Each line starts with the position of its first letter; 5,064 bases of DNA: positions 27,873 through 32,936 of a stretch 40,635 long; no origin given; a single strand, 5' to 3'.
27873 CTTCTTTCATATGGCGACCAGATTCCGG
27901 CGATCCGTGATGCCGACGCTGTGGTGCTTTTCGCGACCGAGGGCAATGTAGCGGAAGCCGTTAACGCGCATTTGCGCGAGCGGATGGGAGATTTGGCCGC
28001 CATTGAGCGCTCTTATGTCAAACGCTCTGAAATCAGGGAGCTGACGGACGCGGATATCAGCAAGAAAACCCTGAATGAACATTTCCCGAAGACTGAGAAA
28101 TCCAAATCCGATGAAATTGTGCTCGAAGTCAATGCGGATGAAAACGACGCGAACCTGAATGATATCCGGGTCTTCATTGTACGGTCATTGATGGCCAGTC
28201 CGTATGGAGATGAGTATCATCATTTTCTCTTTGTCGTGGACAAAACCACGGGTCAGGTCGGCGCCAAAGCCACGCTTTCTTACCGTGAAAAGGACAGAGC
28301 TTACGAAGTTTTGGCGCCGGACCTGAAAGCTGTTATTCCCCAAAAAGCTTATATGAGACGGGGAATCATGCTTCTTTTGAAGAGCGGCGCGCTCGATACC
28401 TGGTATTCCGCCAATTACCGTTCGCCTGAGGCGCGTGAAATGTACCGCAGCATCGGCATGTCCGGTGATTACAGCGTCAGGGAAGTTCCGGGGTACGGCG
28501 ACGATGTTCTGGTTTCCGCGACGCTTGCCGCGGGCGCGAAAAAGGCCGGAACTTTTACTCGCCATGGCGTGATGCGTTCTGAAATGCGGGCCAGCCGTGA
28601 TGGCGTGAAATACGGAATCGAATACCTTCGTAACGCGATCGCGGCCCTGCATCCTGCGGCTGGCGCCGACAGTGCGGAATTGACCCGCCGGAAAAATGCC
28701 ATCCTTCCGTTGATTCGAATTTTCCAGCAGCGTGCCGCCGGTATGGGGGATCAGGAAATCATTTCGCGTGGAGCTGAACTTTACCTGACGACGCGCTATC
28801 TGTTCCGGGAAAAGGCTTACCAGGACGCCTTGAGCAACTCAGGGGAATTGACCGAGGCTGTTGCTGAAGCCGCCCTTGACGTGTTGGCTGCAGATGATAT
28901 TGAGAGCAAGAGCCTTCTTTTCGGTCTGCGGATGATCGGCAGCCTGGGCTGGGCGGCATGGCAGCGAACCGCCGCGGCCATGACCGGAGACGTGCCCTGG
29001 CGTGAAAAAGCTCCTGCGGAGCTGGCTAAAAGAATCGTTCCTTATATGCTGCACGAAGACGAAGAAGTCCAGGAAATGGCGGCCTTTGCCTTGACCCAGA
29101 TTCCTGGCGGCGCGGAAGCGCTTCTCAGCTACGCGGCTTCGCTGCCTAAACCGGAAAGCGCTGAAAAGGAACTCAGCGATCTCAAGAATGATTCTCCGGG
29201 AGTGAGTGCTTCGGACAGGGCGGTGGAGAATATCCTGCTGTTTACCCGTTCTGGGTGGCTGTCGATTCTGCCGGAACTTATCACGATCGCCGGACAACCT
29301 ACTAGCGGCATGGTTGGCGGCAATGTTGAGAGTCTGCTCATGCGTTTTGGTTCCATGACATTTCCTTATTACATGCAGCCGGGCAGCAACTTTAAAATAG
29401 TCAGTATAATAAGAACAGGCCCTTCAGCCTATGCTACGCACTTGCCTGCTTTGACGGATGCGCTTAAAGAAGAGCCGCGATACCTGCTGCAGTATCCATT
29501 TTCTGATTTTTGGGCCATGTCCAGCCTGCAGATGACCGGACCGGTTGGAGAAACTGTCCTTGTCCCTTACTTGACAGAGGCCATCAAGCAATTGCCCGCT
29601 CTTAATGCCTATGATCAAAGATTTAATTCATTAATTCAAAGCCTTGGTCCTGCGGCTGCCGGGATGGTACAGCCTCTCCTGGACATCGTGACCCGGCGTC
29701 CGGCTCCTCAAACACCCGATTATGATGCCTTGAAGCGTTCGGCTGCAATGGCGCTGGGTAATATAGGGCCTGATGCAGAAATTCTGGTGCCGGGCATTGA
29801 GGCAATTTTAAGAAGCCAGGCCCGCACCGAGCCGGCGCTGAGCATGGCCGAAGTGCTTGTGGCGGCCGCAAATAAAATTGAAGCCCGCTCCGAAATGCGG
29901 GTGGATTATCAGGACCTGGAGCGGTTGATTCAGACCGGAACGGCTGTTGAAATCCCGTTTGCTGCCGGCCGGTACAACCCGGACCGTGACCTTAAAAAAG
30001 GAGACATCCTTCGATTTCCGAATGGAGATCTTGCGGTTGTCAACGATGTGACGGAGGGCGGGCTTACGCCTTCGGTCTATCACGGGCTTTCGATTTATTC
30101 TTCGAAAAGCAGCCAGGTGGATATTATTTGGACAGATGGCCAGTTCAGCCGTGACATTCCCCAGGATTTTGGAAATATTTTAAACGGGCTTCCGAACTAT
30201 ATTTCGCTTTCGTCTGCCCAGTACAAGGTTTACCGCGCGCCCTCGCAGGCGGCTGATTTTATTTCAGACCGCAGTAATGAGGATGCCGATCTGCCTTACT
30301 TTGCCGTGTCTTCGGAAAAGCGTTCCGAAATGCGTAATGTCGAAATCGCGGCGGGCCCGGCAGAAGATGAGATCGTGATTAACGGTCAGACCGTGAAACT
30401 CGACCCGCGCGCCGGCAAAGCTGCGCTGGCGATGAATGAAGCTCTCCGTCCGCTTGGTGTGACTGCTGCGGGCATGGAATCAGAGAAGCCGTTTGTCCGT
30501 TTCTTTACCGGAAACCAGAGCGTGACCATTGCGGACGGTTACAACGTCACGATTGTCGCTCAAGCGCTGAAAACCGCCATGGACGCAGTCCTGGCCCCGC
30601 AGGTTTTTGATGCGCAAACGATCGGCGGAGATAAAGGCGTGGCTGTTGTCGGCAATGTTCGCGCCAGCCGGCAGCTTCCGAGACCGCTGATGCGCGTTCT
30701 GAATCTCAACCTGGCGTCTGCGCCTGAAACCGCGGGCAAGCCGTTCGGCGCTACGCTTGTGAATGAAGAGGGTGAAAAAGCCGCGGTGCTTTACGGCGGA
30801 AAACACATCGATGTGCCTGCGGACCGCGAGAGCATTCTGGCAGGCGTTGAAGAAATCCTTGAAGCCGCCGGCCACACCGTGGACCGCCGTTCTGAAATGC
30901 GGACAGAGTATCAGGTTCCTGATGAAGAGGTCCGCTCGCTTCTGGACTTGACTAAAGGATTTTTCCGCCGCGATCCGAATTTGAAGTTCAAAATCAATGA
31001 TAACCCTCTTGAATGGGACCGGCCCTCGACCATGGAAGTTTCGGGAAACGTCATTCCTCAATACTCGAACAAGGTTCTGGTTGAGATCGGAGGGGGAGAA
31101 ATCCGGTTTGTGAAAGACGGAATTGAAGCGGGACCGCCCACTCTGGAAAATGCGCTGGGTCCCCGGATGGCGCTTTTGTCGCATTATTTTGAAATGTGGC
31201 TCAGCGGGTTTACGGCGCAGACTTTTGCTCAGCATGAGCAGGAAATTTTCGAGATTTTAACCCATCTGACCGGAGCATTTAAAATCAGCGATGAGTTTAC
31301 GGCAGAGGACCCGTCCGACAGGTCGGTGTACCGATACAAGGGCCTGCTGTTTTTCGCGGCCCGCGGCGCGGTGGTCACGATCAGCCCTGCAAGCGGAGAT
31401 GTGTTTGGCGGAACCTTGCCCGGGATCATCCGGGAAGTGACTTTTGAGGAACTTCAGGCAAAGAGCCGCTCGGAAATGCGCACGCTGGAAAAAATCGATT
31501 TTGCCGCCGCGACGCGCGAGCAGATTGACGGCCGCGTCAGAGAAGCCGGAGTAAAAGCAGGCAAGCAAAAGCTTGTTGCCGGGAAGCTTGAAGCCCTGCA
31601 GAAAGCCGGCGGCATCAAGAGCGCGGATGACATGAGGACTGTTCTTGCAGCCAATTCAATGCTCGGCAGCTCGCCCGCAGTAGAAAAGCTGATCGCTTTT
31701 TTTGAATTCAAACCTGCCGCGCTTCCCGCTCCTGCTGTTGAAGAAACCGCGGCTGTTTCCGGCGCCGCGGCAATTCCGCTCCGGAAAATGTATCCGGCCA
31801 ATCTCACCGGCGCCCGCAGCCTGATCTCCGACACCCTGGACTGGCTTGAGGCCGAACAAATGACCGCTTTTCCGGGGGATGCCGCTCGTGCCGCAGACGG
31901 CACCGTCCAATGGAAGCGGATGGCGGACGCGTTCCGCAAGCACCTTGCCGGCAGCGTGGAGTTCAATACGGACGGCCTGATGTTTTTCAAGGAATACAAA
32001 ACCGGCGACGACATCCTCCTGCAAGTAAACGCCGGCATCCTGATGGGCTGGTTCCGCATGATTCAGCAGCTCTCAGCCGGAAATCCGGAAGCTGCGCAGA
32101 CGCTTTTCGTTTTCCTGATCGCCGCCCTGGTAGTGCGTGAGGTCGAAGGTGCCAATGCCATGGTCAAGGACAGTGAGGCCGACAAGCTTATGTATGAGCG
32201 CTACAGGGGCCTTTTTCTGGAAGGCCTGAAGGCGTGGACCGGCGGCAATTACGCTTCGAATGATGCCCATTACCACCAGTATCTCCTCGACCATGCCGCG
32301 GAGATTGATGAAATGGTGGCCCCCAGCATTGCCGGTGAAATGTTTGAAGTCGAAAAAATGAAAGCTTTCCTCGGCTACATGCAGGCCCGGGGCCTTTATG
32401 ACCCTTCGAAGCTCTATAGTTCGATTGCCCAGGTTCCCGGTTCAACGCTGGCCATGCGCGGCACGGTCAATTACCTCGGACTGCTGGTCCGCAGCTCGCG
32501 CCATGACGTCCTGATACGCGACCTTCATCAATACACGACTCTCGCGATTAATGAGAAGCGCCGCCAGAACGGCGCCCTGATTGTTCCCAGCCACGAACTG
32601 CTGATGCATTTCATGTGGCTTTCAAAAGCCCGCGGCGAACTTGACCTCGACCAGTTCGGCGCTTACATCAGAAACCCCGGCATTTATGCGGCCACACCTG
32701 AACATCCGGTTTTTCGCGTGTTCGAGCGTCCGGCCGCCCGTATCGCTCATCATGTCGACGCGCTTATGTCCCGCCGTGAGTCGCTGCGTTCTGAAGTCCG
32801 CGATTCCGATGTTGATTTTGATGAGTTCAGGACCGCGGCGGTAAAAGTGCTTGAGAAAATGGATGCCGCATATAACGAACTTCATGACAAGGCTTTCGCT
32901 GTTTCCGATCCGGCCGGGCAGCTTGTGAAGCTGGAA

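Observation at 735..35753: A 35-kb ORF partitioned into 24 protein-sized modules by a recurring R-S-E-M-R pentapeptide: candidate bacterial polyprotein (operon in one ORF)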

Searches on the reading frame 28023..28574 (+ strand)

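Call 8: search_protein_families(library=pfam, proteins=[window:28023-28574:+], max_evalue=0.01)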
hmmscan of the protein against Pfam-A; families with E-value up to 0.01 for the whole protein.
window:28023-28574:+ (184 aa): 0 families

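Call 78: search_protein_families(library=pfam, proteins=[window:28023-28574:+], max_evalue=1)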
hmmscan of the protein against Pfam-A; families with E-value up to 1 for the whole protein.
window:28023-28574:+ (184 aa): 1 family
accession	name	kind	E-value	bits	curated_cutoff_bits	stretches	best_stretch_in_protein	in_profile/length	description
PF16970.11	FimA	-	0.14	12.9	30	1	23-87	59-117/145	Type-1 fimbrial protein, A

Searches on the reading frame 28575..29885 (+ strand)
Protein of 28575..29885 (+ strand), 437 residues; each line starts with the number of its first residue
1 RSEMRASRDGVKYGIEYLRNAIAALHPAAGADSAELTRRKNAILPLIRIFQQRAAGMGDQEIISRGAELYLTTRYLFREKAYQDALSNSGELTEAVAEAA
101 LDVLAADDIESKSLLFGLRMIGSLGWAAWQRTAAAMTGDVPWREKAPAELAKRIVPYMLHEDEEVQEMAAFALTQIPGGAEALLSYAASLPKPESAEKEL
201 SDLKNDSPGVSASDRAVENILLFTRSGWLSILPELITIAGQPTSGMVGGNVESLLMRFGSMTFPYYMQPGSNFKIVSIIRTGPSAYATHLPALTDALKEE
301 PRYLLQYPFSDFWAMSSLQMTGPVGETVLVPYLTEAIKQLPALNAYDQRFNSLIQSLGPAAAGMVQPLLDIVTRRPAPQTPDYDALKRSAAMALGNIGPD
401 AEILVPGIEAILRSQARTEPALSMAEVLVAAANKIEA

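Call 8: search_protein_families(library=pfam, proteins=[window:28575-29885:+], max_evalue=0.01)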
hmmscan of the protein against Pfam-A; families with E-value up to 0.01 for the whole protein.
window:28575-29885:+ (437 aa): 1 family
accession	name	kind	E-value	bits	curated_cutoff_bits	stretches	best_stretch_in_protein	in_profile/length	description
PF13513.12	HEAT_EZ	-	0.0031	18.4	27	0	147-176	22-55/55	HEAT-like repeat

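Call 78: search_protein_families(library=pfam, proteins=[window:28575-29885:+], max_evalue=1)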
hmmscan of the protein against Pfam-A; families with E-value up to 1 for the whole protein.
window:28575-29885:+ (437 aa): 3 families
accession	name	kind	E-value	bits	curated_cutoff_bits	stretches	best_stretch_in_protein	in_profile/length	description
PF13513.12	HEAT_EZ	-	0.0031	18.4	27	1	147-176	22-55/55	HEAT-like repeat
PF23182.1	PABC_AtC3H46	-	0.15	12.7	27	1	148-173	19-44/66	AtC3H46 PABC domain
PF13646.12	HEAT_2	-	0.29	11.9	27.7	0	144-182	26-63/88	HEAT repeats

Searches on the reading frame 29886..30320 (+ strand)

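Call 8: search_protein_families(library=pfam, proteins=[window:29886-30320:+], max_evalue=0.01)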
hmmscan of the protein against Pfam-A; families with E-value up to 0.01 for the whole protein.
window:29886-30320:+ (145 aa): 0 families

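Call 78: search_protein_families(library=pfam, proteins=[window:29886-30320:+], max_evalue=1)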
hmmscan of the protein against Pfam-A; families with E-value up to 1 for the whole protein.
window:29886-30320:+ (145 aa): 1 family
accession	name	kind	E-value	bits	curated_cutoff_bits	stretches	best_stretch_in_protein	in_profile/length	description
PF23044.1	SH3-C_UBE2O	-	0.045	14.1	21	1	73-97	34-58/68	UBE2O, ubiquitin binding SH3-C domain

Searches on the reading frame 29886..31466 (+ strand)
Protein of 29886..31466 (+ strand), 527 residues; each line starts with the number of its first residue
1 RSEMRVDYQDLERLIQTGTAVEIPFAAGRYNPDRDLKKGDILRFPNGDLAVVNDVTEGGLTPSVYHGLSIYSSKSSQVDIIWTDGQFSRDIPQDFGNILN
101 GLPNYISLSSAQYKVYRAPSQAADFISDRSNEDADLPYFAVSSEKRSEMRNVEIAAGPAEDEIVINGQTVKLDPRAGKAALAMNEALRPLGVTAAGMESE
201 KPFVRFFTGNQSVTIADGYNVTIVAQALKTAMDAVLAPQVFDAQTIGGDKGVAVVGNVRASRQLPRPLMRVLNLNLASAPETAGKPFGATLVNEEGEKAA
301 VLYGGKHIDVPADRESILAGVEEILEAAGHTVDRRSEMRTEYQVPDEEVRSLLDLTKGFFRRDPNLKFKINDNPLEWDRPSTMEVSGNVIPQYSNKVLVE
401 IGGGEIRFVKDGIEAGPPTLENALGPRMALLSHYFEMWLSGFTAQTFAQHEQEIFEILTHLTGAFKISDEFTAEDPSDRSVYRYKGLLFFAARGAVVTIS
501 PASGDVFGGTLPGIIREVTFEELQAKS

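Call 96: find_related_loci(query=window:29886-31466:+, collection=metagenome_contigs, flank=10000)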
Query window:29886-31466:+ (527 aa) in metagenome_contigs; peptide patterns used: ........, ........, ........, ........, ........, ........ (x = any residue, [..] = any of these).
79 stretches matched a pattern, but none encodes a relative of the query by tblastn (E <= 1e-3).

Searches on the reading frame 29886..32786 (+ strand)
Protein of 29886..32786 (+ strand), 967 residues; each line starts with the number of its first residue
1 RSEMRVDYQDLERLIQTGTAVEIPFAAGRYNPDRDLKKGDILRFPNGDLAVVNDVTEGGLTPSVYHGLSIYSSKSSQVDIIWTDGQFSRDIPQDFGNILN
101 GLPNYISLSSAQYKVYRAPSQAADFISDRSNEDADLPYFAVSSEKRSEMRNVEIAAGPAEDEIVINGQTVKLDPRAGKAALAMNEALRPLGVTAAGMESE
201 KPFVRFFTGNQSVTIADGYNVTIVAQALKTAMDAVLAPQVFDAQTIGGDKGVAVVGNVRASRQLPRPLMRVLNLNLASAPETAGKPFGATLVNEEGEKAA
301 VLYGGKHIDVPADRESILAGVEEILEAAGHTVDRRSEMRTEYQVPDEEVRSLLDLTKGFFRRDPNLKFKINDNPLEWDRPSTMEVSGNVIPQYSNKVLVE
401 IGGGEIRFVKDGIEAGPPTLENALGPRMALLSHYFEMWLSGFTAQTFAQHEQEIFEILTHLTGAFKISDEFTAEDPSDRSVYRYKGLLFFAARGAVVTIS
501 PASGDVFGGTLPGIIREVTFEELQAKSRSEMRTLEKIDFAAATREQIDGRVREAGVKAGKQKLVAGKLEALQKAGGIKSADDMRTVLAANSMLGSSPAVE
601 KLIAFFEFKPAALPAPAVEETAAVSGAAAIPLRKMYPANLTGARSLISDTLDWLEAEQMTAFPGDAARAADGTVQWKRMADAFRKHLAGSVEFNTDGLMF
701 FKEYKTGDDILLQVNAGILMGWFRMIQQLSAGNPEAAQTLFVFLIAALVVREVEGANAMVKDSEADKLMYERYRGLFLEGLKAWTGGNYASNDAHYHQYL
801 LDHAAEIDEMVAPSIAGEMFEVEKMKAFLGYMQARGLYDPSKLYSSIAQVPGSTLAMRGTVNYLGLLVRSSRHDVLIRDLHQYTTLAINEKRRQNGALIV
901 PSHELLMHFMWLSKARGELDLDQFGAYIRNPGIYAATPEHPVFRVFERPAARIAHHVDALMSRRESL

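Call 14: find_related_loci(query=window:29886-32786:+, collection=genome_contigs, flank=10000)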
Query window:29886-32786:+ (967 aa) in genome_contigs; peptide patterns used: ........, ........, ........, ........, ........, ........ (x = any residue, [..] = any of these).
36 stretches matched a pattern, but none encodes a relative of the query by tblastn (E <= 1e-3).

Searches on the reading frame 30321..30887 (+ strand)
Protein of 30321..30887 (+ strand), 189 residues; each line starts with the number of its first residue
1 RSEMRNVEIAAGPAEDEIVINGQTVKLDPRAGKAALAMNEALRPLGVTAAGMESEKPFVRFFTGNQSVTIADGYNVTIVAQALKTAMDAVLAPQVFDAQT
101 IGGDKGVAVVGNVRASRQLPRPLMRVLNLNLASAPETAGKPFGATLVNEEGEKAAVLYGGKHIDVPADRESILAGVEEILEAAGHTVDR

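Call 9: search_protein_families(library=pfam, proteins=[window:30321-30887:+], max_evalue=0.01)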
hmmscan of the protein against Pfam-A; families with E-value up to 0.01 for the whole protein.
window:30321-30887:+ (189 aa): 0 families

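Call 78: search_protein_families(library=pfam, proteins=[window:30321-30887:+], max_evalue=1)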
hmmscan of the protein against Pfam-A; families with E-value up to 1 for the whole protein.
window:30321-30887:+ (189 aa): 1 family
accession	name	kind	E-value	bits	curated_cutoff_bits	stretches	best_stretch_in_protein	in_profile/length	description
PF01071.24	GARS_A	-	0.015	15.6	27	1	55-119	2-66/194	Phosphoribosylglycinamide synthetase, ATP-grasp (A) domain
